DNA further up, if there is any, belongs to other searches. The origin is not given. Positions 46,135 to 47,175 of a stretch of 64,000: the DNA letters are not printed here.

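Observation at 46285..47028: A single small secreted protein carrying both a cohesin-like and a dockerin-like module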

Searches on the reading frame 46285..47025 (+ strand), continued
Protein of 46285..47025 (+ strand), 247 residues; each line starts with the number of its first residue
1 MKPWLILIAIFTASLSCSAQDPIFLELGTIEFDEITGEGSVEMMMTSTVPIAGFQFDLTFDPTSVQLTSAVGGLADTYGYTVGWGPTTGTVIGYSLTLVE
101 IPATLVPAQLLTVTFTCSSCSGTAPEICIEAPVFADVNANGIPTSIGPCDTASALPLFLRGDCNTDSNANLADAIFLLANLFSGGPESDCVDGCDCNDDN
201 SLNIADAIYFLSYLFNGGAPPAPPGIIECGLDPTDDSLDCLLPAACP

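Call 60: find_related_loci(query=A1, collection=genome_contigs, flank=6000)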
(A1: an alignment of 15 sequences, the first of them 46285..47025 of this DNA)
Query A1 (247 aa) in genome_contigs; peptide patterns used: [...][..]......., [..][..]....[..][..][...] (x = any residue, [..] = any of these).
180 stretches matched a pattern; 57 encode a relative of the query (tblastn E <= 1e-3); 56 distinct loci.
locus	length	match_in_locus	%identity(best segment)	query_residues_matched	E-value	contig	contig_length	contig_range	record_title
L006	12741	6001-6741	95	1-247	7e-153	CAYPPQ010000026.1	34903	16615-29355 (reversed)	MAG TPA_asm: uncultured Planctomycetia bacterium isolate binchicken_co147_300 genome assembly, contig: NODE_4225_length_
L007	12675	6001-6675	69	23-247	5e-100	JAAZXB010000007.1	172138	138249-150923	MAG: Planctomycetota bacterium isolate bin110s NODE_7_length_172138_cov_16.352583, whole genome shotgun sequence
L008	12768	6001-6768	61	1-247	8e-98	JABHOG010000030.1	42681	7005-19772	MAG: Planctomycetota bacterium isolate SI037S4_bin26 k141_238159, whole genome shotgun sequence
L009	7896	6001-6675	69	23-247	8e-98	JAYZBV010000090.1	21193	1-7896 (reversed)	MAG: Planctomycetota bacterium isolate XB_MAG1214 DB_MAG1214_0090, whole genome shotgun sequence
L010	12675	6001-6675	69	23-247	1e-100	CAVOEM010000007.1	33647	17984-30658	MAG: Planctomycetes bacterium UBA1146 isolate CBN3_331.54 genome assembly, contig: Ga0302139_10000100, whole genome shot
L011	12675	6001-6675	68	23-247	2e-97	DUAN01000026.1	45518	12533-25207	MAG TPA_asm: Planctomycetota bacterium isolate UWMA-0276 NODE_1157_length_45518_cov_0.722011, whole genome shotgun seque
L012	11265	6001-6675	69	23-247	2e-97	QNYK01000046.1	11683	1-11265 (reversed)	MAG: Bacillota bacterium isolate MAG 7 Ga0232646_1001417, whole genome shotgun sequence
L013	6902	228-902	65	23-247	7e-96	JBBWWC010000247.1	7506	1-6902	MAG: Planctomycetota bacterium isolate OC6_150m_MAG_282 OC6_150m_contig_3304040, whole genome shotgun sequence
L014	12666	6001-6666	66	26-247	1e-92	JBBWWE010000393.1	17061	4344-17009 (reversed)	MAG: Planctomycetota bacterium isolate OC6_2000m_MAG_215 OC6_2000m_contig_1514962, whole genome shotgun sequence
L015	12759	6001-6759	63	1-247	3e-91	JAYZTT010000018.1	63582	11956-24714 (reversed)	MAG: Planctomycetota bacterium isolate XB_MAG50 DB_MAG50_0018, whole genome shotgun sequence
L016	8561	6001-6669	67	24-246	7e-87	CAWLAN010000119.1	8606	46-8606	MAG: Planctomycetes bacterium UBA1146 isolate CB6_Bottom.63 genome assembly, contig: Ga0310122_10004693, whole genome sh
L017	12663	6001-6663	66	26-246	5e-83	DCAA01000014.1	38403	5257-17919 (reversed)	MAG TPA_asm: Planctomycetes bacterium UBA1146 UBA1146_contig_7498, whole genome shotgun sequence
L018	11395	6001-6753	60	1-242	2e-82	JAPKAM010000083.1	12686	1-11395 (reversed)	MAG: Planctomycetota bacterium isolate ANT-12 NODE_3590_length_12686_cov_17.515636, whole genome shotgun sequence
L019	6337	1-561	66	61-247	3e-75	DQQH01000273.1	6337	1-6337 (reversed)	MAG TPA_asm: Planctomycetota bacterium isolate SZUA-1234 k95_537378, whole genome shotgun sequence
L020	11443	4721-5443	51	1-240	3e-62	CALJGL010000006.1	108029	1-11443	MAG: uncultured bacterium isolate S2_Bin_METABAT__259_1 genome assembly, contig: c_000002803833, whole genome shotgun se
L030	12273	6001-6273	51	155-246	3e-24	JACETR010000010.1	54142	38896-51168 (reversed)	MAG: Planctomycetota bacterium isolate MCMED-G47 Planctomycetes-MCMED-G47-C10, whole genome shotgun sequence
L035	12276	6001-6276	53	155-246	2e-23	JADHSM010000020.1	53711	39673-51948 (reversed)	MAG: Planctomycetota bacterium isolate BS30m-G49 BS307-30m-C394, whole genome shotgun sequence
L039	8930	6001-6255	49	156-240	5e-22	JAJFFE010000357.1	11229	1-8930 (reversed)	MAG: Planctomycetota bacterium isolate OFTM36 OFTM36_356, whole genome shotgun sequence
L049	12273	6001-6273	48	157-247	2e-18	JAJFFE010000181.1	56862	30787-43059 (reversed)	MAG: Planctomycetota bacterium isolate OFTM36 OFTM36_180, whole genome shotgun sequence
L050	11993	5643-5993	39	134-245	3e-18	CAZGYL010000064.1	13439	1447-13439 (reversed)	MAG TPA_asm: uncultured Planctomycetia bacterium isolate binchicken_co6_198 genome assembly, contig: NODE_5257_length_13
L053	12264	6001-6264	44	158-246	4e-16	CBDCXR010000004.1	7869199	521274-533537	MAG: Planctomycetota bacterium isolate 4b603351-8a71-4708-9f49-a82285727c68 genome assembly, contig: contig_4, whole gen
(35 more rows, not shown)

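Call 63: search_protein_families(library=pfam, proteins=[L030:3-1535:+, L030:1988-3820:+, L030:4387-6276:+, L030:6280-7641:+, L039:3991-6276:+, L050:1787-5044:+, L053:9521-12262:-, L049:5167-6273:+], max_evalue=0.001)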
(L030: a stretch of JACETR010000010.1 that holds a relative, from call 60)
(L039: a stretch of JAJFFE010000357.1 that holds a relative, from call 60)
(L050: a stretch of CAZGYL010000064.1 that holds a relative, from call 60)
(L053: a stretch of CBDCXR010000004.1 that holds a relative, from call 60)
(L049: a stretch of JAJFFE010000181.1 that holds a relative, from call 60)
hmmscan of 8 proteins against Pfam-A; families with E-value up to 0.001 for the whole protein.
L030:3-1535:+ (511 aa): 1 family
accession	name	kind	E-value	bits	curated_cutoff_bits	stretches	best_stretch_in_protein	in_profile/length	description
PF00404.24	Dockerin_1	-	6.8e-05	23.4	22.9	1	427-478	2-54/57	Dockerin type I domain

L030:1988-3820:+ (611 aa): 1 family
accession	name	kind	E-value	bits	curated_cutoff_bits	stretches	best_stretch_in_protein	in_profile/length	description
PF00404.24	Dockerin_1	-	0.00051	20.6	22.9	0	531-581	4-55/57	Dockerin type I domain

L030:4387-6276:+ (630 aa): 1 family
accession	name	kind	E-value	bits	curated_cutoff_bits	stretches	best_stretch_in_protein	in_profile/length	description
PF00963.24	Cohesin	-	0.00044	20.9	24.1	0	70-103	26-59/139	Cohesin domain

L030:6280-7641:+ (454 aa): 0 families

L039:3991-6276:+ (762 aa): 0 families

L050:1787-5044:+ (1086 aa): 2 families
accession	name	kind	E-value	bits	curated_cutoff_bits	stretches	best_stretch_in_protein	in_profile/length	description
PF01326.24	PPDK_N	-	1.4e-11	44.7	27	1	381-593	2-185/328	Pyruvate phosphate dikinase, AMP/ATP-binding domain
PF00404.24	Dockerin_1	-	9.6e-06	26.1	22.9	1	1014-1066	2-55/57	Dockerin type I domain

L053:9521-12262:- (914 aa): 2 families
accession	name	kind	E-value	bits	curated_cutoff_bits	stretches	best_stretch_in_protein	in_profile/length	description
PF08757.17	CotH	-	8.2e-12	45.7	23.8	1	558-696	138-281/322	CotH kinase protein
PF00404.24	Dockerin_1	-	0.00018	22.1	22.9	1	835-877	4-48/57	Dockerin type I domain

L049:5167-6273:+ (369 aa): 0 families
